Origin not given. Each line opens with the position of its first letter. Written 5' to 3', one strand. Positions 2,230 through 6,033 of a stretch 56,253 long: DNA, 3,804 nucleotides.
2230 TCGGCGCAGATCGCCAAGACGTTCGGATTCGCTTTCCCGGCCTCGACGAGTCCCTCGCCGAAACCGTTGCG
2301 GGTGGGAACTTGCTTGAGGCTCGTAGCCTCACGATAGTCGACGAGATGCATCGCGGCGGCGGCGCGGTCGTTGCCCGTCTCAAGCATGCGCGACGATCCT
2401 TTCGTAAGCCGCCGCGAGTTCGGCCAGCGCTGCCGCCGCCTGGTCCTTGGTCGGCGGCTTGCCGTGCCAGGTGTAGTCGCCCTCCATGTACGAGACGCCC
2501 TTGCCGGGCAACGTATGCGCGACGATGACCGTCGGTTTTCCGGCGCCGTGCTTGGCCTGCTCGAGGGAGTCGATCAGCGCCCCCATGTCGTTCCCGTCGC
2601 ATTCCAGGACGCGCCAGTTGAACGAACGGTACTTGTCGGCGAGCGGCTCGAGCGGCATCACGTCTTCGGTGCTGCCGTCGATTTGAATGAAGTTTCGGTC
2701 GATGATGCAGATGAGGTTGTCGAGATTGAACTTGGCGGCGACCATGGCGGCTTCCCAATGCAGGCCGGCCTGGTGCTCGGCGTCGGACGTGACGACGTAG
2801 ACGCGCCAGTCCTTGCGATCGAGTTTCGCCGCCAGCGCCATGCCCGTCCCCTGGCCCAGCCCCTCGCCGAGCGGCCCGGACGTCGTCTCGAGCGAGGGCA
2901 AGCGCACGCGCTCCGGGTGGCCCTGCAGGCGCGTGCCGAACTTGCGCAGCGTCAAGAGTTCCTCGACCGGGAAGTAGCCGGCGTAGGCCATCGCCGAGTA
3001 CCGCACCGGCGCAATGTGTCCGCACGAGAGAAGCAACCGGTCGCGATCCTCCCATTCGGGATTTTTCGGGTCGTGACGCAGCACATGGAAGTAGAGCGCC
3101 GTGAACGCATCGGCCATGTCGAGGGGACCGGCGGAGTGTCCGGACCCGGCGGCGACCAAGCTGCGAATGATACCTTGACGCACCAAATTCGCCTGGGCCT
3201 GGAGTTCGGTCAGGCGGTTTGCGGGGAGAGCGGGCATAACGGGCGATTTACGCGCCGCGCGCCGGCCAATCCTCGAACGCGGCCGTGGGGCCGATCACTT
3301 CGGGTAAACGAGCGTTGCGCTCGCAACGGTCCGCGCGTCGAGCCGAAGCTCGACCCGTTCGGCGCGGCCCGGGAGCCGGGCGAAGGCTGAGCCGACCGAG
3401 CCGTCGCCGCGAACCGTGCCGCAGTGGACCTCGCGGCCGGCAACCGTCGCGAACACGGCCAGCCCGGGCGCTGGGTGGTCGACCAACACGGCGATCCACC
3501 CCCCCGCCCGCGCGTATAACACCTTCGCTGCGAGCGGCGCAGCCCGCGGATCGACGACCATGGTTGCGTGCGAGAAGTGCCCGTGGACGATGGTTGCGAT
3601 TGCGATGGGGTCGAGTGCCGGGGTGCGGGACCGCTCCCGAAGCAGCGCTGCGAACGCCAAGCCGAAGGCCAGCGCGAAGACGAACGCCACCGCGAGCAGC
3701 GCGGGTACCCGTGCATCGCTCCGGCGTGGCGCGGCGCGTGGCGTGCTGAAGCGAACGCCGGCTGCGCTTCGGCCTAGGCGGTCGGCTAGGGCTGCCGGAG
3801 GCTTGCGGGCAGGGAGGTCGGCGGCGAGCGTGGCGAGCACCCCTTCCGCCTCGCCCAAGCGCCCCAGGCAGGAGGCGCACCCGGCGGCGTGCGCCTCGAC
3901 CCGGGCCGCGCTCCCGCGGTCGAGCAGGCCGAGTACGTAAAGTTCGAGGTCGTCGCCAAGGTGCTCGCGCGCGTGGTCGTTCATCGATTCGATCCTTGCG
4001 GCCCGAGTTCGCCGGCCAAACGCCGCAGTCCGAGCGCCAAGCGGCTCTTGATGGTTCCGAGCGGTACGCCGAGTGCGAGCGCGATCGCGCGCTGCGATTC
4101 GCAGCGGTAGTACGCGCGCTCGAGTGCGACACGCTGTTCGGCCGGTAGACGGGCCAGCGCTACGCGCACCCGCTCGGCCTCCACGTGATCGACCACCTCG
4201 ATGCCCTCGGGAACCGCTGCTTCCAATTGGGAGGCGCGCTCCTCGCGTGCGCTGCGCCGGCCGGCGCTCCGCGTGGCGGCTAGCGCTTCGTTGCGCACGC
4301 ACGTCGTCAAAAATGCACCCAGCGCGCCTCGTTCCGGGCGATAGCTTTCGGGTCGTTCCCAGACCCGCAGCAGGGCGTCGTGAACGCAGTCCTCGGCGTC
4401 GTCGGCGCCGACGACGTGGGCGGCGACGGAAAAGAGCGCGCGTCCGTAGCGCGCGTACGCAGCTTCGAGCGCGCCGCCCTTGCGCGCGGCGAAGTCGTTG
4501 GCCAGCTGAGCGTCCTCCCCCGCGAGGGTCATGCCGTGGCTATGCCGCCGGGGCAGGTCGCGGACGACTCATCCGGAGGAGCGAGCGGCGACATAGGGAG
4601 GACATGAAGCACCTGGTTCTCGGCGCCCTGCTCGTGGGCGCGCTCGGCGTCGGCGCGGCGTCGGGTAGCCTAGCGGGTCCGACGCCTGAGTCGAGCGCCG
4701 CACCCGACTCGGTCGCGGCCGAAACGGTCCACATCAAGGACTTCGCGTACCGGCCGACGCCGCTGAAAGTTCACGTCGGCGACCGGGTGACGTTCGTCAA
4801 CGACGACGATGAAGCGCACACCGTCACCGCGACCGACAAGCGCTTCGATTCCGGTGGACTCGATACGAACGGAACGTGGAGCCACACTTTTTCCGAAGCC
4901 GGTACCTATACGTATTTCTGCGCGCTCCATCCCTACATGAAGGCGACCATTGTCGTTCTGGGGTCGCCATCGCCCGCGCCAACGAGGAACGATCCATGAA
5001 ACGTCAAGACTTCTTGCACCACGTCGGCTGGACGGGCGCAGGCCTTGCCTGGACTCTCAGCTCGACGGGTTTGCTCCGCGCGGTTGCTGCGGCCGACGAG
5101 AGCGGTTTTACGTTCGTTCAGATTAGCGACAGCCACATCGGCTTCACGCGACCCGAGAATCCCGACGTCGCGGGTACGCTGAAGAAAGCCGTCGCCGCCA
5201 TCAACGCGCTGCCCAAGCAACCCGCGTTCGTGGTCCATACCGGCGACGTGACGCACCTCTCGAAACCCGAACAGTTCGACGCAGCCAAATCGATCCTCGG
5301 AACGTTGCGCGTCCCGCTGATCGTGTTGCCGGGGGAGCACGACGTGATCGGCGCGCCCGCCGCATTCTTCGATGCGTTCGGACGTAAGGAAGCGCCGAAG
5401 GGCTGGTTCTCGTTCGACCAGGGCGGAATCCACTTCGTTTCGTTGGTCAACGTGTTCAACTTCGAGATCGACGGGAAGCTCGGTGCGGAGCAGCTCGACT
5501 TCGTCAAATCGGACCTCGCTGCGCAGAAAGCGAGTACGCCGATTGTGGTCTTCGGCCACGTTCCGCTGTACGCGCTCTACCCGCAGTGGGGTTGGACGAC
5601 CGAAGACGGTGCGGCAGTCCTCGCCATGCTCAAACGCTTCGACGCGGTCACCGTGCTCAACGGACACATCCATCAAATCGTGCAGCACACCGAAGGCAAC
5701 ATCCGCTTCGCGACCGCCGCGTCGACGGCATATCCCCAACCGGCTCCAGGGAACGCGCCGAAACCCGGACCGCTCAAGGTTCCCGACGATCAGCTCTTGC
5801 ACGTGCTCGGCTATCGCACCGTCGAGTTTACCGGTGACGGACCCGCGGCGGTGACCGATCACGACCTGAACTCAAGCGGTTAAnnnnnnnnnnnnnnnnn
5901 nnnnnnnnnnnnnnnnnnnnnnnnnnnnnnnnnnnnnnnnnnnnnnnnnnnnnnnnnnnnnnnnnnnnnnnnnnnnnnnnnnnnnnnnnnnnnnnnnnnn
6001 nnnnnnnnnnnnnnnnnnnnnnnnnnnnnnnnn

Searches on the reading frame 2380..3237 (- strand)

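Call 56: search_protein_families(library=pfam, proteins=[window:2380-3237:-], max_evalue=0.0001)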
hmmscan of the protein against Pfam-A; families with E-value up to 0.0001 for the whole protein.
window:2380-3237:- (285 aa): 2 families
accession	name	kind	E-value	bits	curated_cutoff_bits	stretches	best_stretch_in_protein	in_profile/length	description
PF00456.26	Transketolase_N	-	8e-54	183.3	22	1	16-270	6-271/334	Transketolase, thiamine diphosphate binding domain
PF13292.11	DXP_synthase_N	-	5.5e-06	26.3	21.2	0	10-186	16-175/274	1-deoxy-D-xylulose-5-phosphate synthase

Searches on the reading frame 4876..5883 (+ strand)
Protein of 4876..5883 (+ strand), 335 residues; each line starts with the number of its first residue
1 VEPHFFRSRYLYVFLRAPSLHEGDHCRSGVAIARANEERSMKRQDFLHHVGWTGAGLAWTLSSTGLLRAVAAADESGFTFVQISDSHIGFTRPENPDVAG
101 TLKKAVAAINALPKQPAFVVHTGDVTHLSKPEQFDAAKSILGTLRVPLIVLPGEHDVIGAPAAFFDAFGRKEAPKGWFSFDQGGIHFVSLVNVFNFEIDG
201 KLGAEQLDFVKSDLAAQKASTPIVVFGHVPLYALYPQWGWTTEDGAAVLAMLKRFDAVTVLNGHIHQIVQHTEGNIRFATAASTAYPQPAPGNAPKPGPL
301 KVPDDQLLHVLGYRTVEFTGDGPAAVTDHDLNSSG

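Call 56: search_protein_families(library=pfam, proteins=[window:4876-5883:+], max_evalue=0.0001)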
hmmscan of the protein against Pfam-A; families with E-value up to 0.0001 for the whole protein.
window:4876-5883:+ (335 aa): 1 family
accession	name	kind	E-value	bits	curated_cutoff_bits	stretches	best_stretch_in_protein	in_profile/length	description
PF00149.33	Metallophos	-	6.4e-14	53.3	21.5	1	79-267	2-190/191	Calcineurin-like phosphoesterase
